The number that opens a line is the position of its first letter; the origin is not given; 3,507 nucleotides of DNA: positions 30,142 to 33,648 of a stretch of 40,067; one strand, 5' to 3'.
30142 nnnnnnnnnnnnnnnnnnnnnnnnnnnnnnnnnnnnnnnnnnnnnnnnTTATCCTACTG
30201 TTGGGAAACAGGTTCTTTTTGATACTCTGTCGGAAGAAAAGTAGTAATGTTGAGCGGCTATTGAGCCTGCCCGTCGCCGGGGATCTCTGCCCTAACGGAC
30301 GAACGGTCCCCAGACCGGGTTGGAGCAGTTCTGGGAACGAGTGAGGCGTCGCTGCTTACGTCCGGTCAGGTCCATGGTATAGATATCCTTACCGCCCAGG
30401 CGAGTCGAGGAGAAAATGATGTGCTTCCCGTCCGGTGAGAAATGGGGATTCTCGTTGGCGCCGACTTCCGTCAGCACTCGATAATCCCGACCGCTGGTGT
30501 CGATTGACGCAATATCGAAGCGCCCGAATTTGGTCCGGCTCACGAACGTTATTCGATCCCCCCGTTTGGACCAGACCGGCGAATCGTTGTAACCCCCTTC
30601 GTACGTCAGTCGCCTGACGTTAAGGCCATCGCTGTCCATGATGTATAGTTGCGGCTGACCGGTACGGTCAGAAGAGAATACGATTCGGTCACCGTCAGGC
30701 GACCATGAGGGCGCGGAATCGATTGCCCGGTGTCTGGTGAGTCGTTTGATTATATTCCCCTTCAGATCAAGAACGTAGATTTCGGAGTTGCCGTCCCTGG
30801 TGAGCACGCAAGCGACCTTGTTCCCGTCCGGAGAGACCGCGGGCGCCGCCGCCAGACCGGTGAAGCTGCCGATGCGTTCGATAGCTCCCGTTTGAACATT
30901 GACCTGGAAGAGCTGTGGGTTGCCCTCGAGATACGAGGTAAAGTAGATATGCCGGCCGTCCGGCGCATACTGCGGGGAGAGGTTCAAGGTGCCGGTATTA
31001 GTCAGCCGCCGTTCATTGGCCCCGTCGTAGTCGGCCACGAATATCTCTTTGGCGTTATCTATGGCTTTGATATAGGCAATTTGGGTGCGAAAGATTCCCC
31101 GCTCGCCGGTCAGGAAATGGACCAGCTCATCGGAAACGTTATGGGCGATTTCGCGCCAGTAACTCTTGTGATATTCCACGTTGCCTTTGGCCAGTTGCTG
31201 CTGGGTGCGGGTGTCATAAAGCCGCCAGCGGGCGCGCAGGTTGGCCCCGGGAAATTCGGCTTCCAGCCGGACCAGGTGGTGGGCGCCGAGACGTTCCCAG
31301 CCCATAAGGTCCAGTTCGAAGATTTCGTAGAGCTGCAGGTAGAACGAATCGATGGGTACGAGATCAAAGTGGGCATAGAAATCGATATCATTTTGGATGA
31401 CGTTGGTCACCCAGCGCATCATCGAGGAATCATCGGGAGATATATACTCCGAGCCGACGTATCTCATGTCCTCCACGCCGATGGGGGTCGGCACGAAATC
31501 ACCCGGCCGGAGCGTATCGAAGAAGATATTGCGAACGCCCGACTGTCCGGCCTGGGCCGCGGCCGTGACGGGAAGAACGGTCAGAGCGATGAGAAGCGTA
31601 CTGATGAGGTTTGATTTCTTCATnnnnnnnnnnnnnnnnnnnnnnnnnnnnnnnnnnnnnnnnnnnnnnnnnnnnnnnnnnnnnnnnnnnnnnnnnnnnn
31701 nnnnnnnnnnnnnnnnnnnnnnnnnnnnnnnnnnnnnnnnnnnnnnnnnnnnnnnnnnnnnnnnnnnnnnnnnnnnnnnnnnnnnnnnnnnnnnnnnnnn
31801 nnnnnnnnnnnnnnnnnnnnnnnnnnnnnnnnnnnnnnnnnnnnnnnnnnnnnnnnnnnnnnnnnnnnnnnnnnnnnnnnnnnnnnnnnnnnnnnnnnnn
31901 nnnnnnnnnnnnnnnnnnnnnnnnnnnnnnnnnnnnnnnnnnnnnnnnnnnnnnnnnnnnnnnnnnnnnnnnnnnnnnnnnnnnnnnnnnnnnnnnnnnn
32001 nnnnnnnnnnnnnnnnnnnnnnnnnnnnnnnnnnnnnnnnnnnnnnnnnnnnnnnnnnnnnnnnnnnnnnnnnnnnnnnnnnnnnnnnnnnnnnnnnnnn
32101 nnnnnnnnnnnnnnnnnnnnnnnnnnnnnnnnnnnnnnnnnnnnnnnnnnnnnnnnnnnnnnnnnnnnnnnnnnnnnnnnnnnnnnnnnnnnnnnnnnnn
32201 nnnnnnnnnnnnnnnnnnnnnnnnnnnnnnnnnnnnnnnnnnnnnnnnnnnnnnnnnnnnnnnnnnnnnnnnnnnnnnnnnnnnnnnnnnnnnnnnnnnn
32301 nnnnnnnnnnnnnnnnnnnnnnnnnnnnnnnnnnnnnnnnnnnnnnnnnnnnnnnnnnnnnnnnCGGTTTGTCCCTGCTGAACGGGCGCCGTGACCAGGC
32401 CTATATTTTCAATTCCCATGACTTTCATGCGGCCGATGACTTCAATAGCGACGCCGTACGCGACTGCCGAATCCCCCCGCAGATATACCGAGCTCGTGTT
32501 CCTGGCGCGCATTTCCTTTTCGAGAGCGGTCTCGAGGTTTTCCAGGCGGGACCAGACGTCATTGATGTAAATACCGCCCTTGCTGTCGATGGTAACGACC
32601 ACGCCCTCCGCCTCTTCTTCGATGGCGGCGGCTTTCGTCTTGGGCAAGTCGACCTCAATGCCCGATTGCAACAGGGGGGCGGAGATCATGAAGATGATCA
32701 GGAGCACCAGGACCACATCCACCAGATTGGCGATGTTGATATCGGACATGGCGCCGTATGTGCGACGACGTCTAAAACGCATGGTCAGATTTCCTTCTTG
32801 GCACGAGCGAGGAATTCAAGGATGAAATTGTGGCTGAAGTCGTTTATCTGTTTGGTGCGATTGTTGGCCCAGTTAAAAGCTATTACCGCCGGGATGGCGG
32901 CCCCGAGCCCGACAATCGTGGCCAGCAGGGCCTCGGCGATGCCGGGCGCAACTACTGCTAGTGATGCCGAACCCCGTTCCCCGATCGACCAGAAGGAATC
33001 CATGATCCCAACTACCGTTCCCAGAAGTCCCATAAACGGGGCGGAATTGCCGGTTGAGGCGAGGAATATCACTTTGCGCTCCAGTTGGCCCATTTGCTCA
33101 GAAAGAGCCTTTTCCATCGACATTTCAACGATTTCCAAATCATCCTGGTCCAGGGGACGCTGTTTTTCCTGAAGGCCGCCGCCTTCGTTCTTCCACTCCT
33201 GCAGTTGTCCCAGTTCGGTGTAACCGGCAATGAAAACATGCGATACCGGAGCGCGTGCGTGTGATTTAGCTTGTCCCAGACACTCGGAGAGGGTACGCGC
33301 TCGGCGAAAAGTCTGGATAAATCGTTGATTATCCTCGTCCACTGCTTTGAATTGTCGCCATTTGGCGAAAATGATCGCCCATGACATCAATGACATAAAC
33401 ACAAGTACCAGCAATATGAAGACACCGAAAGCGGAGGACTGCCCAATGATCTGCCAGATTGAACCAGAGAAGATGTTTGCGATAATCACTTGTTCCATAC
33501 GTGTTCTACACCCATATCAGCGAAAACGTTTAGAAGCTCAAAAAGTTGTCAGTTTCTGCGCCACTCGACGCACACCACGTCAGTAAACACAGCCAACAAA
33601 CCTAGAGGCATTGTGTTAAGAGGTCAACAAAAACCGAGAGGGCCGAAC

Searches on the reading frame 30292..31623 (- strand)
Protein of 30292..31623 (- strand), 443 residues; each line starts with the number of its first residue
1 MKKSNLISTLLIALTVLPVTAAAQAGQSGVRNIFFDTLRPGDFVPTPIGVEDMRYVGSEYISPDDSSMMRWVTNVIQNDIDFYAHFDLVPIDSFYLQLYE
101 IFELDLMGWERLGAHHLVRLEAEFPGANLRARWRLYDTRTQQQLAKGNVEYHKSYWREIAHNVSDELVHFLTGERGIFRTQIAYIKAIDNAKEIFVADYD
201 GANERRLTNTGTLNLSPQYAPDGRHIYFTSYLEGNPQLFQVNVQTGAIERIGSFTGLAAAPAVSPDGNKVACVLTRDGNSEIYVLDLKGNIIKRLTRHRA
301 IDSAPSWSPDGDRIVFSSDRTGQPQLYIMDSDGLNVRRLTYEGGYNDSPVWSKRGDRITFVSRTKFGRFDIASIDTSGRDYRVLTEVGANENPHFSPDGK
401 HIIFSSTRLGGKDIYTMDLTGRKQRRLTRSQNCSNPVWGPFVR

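Call 13: search_protein_families(library=pfam, proteins=[window:30292-31623:-], max_evalue=0.00001)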
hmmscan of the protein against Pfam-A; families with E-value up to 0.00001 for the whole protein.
window:30292-31623:- (443 aa): 4 families
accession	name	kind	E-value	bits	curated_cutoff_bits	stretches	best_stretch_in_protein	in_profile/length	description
PF07676.18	PD40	-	6.8e-46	153.8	20.9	3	293-328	2-38/38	WD40-like Beta Propeller Repeat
PF00930.27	DPPIV_N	-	1.2e-10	41.1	22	0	280-343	23-82/354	Dipeptidyl peptidase IV (DPP IV) N-terminal region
PF14583.12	Pectate_lyase22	-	1.5e-09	37.5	30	0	182-243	321-382/386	Oligogalacturonate lyase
PF04052.18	TolB_N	-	3.3e-07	30.8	22.4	1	44-144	11-106/106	TolB amino-terminal domain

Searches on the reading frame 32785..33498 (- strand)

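Call 13: search_protein_families(library=pfam, proteins=[window:32785-33498:-], max_evalue=0.00001)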
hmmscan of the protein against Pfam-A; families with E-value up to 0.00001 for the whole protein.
window:32785-33498:- (237 aa): 1 family
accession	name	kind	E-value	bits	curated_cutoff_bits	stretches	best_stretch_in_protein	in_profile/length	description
PF01618.21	MotA_ExbB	-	1.7e-31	109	22.9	1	109-218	14-121/127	MotA/TolQ/ExbB proton channel family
